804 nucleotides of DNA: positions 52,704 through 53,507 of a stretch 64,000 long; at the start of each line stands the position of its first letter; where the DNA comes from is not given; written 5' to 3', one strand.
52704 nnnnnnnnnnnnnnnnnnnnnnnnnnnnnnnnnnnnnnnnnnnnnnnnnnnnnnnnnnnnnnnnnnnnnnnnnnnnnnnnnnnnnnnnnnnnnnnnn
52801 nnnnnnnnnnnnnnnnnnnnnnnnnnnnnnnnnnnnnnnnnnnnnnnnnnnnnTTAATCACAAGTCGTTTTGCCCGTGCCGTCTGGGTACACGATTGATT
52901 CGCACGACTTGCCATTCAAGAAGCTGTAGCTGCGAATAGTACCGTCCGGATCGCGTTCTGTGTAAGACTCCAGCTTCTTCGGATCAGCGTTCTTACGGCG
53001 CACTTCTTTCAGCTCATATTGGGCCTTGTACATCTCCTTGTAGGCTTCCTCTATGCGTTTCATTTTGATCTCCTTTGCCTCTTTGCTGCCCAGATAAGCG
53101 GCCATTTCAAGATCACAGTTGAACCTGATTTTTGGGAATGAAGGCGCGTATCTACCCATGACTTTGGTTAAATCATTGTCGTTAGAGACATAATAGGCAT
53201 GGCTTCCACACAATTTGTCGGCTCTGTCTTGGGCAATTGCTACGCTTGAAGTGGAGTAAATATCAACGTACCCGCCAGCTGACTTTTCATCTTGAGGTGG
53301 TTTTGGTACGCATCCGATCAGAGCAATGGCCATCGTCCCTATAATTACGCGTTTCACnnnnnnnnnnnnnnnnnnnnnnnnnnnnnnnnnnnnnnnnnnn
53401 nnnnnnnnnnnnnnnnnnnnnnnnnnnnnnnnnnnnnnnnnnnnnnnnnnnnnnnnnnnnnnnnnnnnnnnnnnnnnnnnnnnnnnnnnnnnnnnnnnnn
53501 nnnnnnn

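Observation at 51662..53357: Accessory patch beside the origin: unknown Cys-rich protein, decayed GNAT gene with poly-G tract, and reverse-strand lipoprotein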

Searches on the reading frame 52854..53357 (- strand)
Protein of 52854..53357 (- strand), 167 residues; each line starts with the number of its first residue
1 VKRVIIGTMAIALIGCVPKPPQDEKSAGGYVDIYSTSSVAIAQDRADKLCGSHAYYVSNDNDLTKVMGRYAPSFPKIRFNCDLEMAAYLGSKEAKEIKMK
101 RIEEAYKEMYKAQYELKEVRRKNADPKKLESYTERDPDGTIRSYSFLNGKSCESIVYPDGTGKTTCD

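Call 13: search_protein_families(library=pfam, proteins=[window:52854-53357:-], max_evalue=0.01)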
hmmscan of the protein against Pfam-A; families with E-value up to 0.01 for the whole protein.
window:52854-53357:- (167 aa): 0 families

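Call 14: search_protein_families(library=ncbifam, proteins=[window:52854-53357:-], max_evalue=0.01)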
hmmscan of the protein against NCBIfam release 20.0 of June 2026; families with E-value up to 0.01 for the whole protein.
window:52854-53357:- (167 aa): 0 families

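Call 15: search_protein_families(library=phrogs, proteins=[window:52854-53357:-], max_evalue=0.001)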
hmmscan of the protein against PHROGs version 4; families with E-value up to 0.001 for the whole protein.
window:52854-53357:- (167 aa): 1 family
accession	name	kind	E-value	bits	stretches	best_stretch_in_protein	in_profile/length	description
phrog_18989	-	unknown function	1.1e-105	351.7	1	1-167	1-167/167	-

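Call 35: search_protein_families(library=padloc, proteins=[window:52854-53357:-], max_evalue=0.01)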
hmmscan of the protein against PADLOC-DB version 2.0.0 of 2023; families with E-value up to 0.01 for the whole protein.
window:52854-53357:- (167 aa): 1 family
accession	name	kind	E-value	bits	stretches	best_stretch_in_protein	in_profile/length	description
PDLC00188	HamB1|HamB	-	0.0036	13.4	1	26-131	75-180/1037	DEAD-box helicase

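Call 64: search_solved_structures(query=window:52857-53357:-, max_evalue=1)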
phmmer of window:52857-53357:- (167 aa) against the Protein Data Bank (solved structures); distinct sequences matched with E-value up to 1: 4.
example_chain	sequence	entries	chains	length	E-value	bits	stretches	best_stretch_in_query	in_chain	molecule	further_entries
2efq_A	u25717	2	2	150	0.71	13.1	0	109-151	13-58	150aa long hypothetical transcriptional regulator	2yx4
2pmh_A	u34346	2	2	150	0.79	13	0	109-151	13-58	150aa long hypothetical transcriptional regulator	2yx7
2efo_A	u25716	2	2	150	0.81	13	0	109-151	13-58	150aa long hypothetical transcriptional regulator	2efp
2e7w_A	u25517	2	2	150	0.82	12.9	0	109-151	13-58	150aa long hypothetical transcriptional regulator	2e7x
